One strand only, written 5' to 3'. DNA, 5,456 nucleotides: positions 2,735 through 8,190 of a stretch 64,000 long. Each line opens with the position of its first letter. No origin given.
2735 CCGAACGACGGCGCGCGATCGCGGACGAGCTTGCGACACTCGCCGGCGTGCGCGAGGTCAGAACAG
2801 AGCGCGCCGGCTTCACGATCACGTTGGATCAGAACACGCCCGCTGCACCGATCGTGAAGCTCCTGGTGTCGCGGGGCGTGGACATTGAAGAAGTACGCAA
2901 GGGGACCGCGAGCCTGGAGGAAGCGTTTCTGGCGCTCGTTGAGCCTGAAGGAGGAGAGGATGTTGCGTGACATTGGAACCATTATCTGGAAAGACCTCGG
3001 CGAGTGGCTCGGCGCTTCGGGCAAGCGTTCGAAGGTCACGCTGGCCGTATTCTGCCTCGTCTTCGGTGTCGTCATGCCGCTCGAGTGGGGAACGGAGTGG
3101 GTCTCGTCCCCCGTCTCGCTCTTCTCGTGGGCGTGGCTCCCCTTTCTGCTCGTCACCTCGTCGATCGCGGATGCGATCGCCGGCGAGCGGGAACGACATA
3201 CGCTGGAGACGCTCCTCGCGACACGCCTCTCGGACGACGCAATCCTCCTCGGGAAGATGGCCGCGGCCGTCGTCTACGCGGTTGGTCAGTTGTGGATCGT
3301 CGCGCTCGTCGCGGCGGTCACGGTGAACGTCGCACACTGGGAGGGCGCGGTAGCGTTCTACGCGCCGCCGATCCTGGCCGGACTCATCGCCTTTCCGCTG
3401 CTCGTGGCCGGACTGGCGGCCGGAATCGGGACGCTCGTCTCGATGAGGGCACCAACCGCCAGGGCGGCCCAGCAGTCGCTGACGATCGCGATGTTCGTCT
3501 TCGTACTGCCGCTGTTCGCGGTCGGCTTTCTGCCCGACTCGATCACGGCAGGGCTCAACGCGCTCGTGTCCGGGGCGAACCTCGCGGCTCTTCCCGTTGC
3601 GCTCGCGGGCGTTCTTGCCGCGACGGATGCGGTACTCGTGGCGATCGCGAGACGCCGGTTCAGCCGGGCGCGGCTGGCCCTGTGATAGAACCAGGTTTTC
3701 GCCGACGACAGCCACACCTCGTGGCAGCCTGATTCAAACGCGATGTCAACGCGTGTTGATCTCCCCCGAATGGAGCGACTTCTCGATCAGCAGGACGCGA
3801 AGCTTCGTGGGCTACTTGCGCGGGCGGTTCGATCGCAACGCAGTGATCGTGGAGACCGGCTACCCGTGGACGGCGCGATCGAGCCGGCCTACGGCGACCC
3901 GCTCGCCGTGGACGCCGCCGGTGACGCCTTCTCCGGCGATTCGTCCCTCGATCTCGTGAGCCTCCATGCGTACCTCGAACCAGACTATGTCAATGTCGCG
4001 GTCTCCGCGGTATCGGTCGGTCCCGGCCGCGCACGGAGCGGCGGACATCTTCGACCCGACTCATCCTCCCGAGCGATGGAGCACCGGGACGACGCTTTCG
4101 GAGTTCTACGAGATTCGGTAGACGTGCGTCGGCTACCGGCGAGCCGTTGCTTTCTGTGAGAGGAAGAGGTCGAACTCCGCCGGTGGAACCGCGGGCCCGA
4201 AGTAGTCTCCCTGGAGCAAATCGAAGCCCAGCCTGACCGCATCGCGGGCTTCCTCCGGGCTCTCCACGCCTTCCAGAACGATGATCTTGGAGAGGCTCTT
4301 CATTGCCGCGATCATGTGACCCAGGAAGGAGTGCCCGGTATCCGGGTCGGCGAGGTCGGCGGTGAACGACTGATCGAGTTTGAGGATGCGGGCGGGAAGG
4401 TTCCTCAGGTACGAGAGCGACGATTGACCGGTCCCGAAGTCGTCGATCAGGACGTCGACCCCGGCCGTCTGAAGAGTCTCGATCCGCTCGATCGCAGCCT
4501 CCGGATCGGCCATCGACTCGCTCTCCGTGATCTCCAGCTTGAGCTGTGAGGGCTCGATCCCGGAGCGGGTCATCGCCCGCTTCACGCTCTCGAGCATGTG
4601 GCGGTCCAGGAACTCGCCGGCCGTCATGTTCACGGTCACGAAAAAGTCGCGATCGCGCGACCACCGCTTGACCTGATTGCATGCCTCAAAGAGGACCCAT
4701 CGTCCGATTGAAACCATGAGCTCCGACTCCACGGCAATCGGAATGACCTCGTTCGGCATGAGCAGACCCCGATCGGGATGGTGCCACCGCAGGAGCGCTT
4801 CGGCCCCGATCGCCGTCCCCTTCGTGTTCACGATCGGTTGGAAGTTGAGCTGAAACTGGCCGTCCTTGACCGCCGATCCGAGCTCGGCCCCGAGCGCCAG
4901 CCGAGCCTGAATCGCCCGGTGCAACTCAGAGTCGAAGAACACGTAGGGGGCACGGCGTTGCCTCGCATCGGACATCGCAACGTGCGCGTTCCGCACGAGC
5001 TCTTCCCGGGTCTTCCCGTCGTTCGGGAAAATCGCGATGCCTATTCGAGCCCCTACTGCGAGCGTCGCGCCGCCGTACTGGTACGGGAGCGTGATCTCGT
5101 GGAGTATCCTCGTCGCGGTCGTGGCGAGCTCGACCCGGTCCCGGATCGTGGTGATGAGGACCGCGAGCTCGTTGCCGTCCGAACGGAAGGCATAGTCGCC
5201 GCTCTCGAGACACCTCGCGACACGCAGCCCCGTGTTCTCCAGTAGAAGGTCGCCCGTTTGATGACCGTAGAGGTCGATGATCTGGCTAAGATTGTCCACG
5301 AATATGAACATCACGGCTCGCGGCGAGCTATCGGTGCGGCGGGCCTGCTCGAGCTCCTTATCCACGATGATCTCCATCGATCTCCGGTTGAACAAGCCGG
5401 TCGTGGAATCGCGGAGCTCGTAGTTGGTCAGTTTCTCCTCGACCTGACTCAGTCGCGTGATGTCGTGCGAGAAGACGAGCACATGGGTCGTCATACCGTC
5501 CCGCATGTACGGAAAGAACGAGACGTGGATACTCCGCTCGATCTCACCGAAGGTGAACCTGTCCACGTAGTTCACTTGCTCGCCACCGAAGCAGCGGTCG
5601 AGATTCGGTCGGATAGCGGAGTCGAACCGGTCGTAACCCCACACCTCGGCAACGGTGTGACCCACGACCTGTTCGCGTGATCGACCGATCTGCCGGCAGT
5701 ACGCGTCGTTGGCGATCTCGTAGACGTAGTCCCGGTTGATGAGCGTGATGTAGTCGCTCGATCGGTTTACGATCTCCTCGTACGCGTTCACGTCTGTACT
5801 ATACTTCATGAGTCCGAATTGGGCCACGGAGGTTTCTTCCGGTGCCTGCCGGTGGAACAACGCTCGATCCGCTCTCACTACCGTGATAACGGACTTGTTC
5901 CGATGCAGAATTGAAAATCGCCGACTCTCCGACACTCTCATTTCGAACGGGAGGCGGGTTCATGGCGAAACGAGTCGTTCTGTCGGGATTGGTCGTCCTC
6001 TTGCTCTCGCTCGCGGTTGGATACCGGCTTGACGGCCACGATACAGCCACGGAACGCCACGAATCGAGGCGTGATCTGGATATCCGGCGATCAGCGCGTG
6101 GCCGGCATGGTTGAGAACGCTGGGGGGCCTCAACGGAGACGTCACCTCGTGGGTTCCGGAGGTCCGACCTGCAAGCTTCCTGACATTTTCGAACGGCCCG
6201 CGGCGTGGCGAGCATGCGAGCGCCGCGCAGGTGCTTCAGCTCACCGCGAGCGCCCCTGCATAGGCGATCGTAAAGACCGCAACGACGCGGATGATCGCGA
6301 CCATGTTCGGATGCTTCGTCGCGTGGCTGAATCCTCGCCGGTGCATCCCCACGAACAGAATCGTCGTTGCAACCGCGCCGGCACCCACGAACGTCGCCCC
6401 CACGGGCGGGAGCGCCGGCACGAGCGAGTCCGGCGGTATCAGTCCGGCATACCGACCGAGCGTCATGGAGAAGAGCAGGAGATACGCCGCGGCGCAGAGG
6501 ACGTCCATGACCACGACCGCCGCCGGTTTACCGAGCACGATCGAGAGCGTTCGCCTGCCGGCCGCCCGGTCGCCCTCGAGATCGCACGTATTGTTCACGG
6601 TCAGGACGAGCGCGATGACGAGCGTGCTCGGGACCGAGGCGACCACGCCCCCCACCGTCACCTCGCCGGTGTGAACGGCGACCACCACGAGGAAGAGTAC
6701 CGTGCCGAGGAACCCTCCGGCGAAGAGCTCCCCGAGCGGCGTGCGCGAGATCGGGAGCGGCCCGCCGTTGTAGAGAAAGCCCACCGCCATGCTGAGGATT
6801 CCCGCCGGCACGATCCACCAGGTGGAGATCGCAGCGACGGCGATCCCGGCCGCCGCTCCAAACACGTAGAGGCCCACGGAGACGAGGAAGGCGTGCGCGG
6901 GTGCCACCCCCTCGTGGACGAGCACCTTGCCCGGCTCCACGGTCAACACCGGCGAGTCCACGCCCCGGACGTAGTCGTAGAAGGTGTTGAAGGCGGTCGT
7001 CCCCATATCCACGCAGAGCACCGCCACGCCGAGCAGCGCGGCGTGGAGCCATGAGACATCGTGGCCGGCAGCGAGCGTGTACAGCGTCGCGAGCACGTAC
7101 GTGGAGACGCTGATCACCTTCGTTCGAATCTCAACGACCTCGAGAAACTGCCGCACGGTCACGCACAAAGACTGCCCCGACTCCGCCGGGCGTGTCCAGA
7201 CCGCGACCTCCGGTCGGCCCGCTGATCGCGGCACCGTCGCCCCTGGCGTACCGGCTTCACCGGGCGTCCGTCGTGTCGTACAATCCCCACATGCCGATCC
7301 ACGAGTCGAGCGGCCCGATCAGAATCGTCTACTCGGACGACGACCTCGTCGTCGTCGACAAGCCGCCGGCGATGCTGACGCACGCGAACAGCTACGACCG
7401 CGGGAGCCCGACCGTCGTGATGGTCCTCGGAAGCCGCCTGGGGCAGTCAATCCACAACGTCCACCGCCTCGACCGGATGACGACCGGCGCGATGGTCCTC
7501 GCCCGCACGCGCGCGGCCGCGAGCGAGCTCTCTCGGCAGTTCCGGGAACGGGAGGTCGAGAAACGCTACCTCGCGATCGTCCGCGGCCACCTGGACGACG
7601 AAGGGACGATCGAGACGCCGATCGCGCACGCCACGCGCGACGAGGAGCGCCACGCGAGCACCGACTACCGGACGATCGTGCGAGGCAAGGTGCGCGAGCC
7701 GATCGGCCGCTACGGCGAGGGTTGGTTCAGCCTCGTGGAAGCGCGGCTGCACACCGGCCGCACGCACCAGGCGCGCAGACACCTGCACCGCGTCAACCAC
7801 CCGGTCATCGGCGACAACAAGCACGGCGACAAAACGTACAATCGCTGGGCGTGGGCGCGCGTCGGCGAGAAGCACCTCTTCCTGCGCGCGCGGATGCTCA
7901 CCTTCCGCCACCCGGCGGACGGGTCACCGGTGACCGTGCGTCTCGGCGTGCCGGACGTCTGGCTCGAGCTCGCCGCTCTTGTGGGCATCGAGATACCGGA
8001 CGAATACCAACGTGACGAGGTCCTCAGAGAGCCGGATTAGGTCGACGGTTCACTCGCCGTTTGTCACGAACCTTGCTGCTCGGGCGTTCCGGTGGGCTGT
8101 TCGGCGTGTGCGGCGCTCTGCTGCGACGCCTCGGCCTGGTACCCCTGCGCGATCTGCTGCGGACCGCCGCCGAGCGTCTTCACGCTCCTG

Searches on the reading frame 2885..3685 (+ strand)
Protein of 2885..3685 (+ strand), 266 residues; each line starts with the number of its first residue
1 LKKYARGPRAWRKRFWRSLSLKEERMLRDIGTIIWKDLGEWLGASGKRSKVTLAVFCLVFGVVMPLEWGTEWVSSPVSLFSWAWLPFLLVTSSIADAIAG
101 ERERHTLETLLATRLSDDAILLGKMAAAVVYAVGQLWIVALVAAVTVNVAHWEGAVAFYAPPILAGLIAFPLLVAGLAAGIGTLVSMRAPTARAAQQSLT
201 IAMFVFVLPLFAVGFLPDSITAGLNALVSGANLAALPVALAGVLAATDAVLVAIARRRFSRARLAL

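Call 37: search_protein_families(library=pfam, proteins=[window:2885-3685:+], max_evalue=0.000001)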
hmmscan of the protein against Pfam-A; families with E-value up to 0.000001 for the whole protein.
window:2885-3685:+ (266 aa): 1 family
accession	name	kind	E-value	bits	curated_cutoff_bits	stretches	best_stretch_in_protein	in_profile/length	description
PF12679.13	ABC2_membrane_2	-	6.6e-09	35.9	27.2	1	95-215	87-206/283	ABC-2 family transporter protein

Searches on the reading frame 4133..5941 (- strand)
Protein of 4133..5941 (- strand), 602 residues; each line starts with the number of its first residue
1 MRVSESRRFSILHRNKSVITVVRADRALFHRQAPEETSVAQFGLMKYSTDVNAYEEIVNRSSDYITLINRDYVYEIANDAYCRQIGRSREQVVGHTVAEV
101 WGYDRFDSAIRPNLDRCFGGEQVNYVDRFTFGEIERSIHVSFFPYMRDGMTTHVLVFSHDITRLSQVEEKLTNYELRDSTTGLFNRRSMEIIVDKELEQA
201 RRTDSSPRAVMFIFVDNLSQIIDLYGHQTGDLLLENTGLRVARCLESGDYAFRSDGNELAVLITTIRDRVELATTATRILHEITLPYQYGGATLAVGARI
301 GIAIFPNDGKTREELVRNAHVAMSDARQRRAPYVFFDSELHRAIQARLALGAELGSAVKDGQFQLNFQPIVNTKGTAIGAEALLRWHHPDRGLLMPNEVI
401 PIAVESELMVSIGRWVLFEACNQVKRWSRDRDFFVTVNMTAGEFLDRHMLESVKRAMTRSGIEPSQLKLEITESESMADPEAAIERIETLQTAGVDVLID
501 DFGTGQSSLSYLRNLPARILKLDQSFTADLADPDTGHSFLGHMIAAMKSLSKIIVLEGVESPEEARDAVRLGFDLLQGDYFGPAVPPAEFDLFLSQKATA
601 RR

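Call 37: search_protein_families(library=pfam, proteins=[window:4133-5941:-], max_evalue=0.000001)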
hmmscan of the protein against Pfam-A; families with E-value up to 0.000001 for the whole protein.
window:4133-5941:- (602 aa): 3 families
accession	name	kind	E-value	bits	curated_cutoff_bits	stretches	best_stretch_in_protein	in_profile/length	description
PF00563.25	EAL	-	6.1e-62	209.5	31.3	1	354-583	4-235/236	EAL domain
PF00990.26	GGDEF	-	4.1e-32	111.6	23.8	1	177-329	3-157/161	Diguanylate cyclase, GGDEF domain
PF08448.16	PAS_4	-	6.4e-11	42.9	23.1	1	59-164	2-108/110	PAS fold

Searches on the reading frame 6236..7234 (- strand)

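Call 37: search_protein_families(library=pfam, proteins=[window:6236-7234:-], max_evalue=0.000001)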
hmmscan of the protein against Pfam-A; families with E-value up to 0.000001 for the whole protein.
window:6236-7234:- (332 aa): 1 family
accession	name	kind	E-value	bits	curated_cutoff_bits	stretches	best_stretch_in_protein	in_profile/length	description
PF01040.23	UbiA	-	3.6e-22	79.3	34.2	1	46-268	5-215/250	UbiA prenyltransferase family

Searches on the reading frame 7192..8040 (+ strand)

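Call 37: search_protein_families(library=pfam, proteins=[window:7192-8040:+], max_evalue=0.000001)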
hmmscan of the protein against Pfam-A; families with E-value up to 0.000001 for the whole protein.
window:7192-8040:+ (282 aa): 1 family
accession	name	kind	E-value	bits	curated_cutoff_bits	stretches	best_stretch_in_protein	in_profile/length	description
PF00849.27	PseudoU_synth_2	-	6.8e-31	108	26.8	1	51-199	1-151/152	RNA pseudouridylate synthase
